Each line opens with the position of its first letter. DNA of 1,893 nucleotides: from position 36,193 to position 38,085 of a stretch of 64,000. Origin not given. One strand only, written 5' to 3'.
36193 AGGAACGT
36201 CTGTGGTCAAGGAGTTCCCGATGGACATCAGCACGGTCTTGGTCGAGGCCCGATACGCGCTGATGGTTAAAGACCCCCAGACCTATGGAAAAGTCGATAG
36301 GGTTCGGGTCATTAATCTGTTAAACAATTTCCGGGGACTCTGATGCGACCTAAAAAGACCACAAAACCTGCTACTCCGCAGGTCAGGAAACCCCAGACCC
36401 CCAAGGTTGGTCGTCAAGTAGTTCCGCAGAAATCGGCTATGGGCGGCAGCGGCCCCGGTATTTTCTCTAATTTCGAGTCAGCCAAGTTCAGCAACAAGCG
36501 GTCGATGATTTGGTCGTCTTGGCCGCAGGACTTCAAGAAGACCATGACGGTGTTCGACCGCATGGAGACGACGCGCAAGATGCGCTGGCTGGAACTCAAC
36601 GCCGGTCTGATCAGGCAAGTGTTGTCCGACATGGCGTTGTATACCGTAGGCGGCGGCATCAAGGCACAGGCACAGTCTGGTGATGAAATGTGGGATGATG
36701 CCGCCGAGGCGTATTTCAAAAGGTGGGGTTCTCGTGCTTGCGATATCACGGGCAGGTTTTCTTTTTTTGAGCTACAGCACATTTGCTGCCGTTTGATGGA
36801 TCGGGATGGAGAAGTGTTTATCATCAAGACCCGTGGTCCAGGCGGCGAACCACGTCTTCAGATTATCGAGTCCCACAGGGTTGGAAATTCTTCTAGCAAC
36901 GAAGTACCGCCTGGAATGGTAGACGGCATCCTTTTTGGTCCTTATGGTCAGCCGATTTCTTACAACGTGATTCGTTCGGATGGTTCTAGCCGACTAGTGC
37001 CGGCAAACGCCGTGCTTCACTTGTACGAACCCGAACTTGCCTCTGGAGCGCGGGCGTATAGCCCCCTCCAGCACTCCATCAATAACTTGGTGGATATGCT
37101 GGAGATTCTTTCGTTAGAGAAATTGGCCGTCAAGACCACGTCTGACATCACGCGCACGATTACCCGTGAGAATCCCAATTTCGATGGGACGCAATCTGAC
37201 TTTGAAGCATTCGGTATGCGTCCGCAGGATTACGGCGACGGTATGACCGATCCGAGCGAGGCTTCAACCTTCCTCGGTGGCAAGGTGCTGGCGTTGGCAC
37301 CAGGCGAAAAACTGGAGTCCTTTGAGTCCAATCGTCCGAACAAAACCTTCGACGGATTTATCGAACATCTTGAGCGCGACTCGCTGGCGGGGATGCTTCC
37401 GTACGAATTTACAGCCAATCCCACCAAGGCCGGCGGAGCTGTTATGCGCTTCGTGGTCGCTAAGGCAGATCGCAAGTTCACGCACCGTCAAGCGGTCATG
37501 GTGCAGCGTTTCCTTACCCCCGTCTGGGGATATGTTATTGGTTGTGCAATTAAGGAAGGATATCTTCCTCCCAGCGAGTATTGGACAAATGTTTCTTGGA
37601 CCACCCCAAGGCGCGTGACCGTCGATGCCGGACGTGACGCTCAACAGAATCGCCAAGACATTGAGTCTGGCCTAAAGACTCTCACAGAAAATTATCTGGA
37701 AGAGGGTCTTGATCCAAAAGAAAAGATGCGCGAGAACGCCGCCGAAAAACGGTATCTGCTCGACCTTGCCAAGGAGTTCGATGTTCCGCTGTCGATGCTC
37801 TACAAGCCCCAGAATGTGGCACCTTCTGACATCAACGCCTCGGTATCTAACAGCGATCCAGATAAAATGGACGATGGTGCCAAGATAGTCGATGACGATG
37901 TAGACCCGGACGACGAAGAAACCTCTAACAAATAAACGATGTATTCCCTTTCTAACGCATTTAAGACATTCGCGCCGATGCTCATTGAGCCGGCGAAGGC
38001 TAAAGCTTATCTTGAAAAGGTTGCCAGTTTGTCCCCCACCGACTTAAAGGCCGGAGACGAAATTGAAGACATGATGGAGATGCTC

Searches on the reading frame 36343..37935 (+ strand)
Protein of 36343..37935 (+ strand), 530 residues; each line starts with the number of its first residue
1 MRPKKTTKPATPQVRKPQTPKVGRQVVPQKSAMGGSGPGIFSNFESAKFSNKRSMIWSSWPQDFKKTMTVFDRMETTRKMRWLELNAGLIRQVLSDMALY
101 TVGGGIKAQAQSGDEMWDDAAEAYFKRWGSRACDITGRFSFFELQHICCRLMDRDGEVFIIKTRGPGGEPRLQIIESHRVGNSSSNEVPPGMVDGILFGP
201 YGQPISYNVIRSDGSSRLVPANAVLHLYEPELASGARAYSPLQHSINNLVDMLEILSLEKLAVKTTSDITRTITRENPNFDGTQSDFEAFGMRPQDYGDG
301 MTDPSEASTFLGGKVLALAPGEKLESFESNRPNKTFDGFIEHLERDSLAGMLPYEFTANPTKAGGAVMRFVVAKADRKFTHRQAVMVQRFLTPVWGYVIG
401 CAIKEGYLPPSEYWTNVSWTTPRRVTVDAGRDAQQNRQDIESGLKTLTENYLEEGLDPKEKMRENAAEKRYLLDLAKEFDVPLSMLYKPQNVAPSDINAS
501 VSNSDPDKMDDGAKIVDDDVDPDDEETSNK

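Call 7: search_protein_families(library=phrogs, proteins=[window:36343-37935:+], max_evalue=0.001)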
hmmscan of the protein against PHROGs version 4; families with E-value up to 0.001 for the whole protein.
window:36343-37935:+ (530 aa): 2 families
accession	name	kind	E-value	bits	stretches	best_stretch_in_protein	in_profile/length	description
phrog_21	-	head and packaging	6.3e-46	157.8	1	73-518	70-544/1362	portal protein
phrog_537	-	head and packaging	4.5e-18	66.3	1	305-471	23-198/233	portal protein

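Call 17: find_homologous_proteins(query=window:36343-37935:+)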
Query window:36343-37935:+ (530 aa): 494 proteins with E <= 0.001 among 8000 candidates; the best 120 are listed. Only proteins of 291 to 928 residues were searched: fused or split forms outside these lengths cannot appear, so this answer is no evidence that the protein stands alone or is whole; lengths 'longer' or 'shorter' looks for them.
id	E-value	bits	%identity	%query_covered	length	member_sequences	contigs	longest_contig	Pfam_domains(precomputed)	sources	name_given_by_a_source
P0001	0.0e+0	1139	92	100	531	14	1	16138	PF05136.19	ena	-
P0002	0.0e+0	1111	90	100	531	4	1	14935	PF05136.19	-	-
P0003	0.0e+0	1110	91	97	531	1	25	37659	PF05136.19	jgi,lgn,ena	jgi:lambda family phage portal protein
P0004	0.0e+0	1109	90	97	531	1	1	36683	PF05136.19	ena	-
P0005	0.0e+0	1107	90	97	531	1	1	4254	PF05136.19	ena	-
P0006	0.0e+0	1107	90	97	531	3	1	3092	PF05136.19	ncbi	-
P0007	0.0e+0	1107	90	97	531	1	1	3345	PF05136.19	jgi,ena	-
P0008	0.0e+0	1107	90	97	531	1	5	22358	PF05136.19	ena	-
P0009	0.0e+0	1107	90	97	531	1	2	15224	PF05136.19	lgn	-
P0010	0.0e+0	1106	90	97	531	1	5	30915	PF05136.19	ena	-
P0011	0.0e+0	1106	90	97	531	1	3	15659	PF05136.19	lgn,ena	-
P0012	0.0e+0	1106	89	100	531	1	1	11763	PF05136.19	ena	-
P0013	0.0e+0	1106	90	97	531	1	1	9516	PF05136.19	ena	-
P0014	0.0e+0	1105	90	97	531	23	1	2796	PF05136.19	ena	-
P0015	0.0e+0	1105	90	97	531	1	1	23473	PF05136.19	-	-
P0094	1.6e-190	653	55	99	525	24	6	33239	PF05136.19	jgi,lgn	-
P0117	7.2e-173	594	52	93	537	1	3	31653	PF05136.19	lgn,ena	-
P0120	1.1e-170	587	51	98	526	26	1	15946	PF05136.19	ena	-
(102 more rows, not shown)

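Call 19: find_related_loci(query=A1, collection=genome_contigs, flank=10000)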
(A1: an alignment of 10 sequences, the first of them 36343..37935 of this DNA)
Query A1 (530 aa) in genome_contigs; peptide patterns used: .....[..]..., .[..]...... (x = any residue, [..] = any of these).
18 stretches matched a pattern; 1 encode a relative of the query (tblastn E <= 1e-3); 1 distinct loci.
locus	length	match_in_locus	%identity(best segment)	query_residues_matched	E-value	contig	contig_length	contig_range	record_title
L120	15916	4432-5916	62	4-504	0e+0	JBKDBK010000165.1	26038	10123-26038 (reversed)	MAG: Opitutia bacterium isolate samp_2079_maxbin_1109 samp_2079_1275419, whole genome shotgun sequence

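Call 93: search_dna_similar(query=window:36343-37935:+, collection=phages, mode=protein, max_rows=25)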
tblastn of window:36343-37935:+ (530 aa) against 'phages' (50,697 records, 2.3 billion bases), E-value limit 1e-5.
Records with a match: 107; places in all: 107; records where one place covers at least 80% of the query: 8.
Best place of each record, by identity: <60% 107.
By first word of the organism name: Pseudomonas 11; Wolbachia 11; Escherichia 11; Vibrio 10; Bacteriophage 8; Roseobacter 7; Synechococcus 4; Fusobacterium 4; Faecalibacterium 4; Acidithiobacillus 3; and 23 more.
By host as written in the record: Escherichia coli 7; - 5; Pseudomonas aeruginosa PA14 4; Faecalibacterium prausnitzii 4; Wolbachia endosymbiont wVitA of Nasonia vitripennis 3; Yersinia pestis EV76-CN 3; Roseobacter sp. FZCC0197 3; Fusobacterium nucleatum 3; and 59 more.
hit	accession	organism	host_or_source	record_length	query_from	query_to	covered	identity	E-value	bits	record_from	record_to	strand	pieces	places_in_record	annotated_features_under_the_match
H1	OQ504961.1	Pseudomonas phage ZRG1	Stutzerimonas stutzeri NCTC10475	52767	14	475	87%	24.4%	3e-17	92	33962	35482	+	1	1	portal protein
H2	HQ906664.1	Wolbachia endosymbiont wVitA of Nasonia vitripennis phage ...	Wolbachia endosymbiont wVitA of Nasonia ...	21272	38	480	84%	25.2%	6e-18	94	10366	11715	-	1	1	record has no annotation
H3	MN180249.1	Wolbachia phage WO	Wolbachia sp. wRi_AMD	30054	87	484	75%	27.7%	1e-21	105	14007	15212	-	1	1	portal protein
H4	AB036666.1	Wolbachia phage WO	-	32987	87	499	78%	26.7%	2e-17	92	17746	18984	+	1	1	gp17: similar to portal protein GPB of phage lambda | gp18: similar to minor capsid protein GPC of phage lambda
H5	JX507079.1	Acidithiobacillus phage AcaML1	Acidithiobacillus caldus ATCC 51756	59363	21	479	87%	23.3%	2e-11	73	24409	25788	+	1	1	portal protein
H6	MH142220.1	Acidithiobacillus phage AcaML1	Acidithiobacillus caldus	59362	21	479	87%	23.3%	2e-11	73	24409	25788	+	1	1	record has no annotation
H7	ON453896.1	Akkermansia phage Moulinsart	Akkermansia muciniphila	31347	60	486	81%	24.9%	2e-24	114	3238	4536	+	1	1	portal protein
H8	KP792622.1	Verrucomicrobia phage P8625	Puniceicoccales sp. IMCC8625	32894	98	492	75%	26.1%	8e-23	108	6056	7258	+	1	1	hypothetical protein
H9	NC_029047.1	Verrucomicrobia phage P8625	Puniceicoccales sp. IMCC8625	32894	98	492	75%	26.1%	8e-23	108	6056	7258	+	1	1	portal protein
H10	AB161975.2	Wolbachia phage WOcauB1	Wolbachia sp. wCauB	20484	87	480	74%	25.8%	4e-20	100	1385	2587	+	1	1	gp2: similar to portal protein GPB of phage lambda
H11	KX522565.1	Wolbachia phage WO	wVitA Wolbachia of Nasonia vitripennis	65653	87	480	74%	25.5%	1e-16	90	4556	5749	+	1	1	portal protein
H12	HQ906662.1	Wolbachia endosymbiont wVitA of Nasonia vitripennis phage ...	Wolbachia endosymbiont wVitA of Nasonia ...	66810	87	480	74%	25.5%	1e-16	90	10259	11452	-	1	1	phage portal protein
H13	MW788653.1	Wolbachia phage WO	Allonemobius socius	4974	87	480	74%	24.9%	3e-16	88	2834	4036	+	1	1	head, portal protein B (x2)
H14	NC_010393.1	Phage Gifsy-2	Salmonella typhimurium LT2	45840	79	468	74%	24.9%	4e-11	72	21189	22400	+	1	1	bacteriophage portal protein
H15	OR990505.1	Burkholderia phage vB_HM795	Burkholderia pseudomallei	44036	101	505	76%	23.8%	1e-10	71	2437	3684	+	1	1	putative portal protein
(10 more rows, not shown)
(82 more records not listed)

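Call 100: find_encoding_contigs(protein=P0117, flank=10000, max_places=1)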
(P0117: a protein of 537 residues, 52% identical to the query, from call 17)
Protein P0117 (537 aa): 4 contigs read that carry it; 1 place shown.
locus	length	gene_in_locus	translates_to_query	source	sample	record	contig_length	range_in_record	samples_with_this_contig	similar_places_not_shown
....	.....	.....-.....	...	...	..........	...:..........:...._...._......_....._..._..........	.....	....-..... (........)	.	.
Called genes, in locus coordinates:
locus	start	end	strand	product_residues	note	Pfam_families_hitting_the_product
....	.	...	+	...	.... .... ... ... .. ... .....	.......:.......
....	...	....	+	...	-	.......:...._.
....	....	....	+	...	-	-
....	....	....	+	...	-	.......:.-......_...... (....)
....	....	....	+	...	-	-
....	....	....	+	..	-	-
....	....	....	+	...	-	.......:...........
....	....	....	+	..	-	-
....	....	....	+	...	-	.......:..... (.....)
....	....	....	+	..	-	-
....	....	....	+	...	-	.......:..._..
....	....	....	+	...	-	-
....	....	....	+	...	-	-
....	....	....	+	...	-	-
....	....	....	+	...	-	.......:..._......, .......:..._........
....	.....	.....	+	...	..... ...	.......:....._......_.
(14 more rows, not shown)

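Call 101: find_encoding_contigs(protein=P0120, flank=10000, max_places=1)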
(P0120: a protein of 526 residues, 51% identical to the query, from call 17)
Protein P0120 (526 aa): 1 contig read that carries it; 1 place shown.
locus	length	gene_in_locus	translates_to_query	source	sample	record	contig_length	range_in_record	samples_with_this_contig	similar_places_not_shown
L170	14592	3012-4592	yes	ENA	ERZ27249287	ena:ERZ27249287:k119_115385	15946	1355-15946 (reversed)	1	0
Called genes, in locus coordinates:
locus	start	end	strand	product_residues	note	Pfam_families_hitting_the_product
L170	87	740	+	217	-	-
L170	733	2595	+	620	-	PF05876:GpA_ATPase, PF20454:GpA_nuclease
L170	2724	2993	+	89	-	-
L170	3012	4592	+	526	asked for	PF05136:Phage_portal_2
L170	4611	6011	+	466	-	PF25145:NfeD1b_N, PF01343:Peptidase_S49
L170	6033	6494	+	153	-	-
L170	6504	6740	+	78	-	-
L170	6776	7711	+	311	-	-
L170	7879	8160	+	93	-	-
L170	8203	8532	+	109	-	-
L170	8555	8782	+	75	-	-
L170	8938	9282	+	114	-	-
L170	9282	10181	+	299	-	-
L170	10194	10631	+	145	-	-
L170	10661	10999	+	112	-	-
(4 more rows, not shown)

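Call 102: find_encoding_contigs(protein=P0094, flank=10000, max_places=1)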
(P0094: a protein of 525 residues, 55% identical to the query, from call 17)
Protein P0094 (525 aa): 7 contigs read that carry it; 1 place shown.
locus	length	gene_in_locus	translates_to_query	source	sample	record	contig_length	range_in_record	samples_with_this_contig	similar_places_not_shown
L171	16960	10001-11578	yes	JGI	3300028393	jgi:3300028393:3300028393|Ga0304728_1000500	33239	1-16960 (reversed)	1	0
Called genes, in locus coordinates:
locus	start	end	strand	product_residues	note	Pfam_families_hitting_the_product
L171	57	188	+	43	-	-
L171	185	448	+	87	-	-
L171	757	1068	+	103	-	-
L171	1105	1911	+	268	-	PF12684:DUF3799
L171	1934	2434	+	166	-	-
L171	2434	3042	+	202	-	-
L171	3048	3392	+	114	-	-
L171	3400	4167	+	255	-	PF00149:Metallophos (weak)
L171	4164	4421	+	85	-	-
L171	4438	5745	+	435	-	PF00772:DnaB, PF13481:AAA_25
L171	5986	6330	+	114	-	-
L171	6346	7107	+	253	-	-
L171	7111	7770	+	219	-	-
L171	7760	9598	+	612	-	PF05876:GpA_ATPase, PF20454:GpA_nuclease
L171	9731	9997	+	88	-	-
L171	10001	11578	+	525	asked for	PF05136:Phage_portal_2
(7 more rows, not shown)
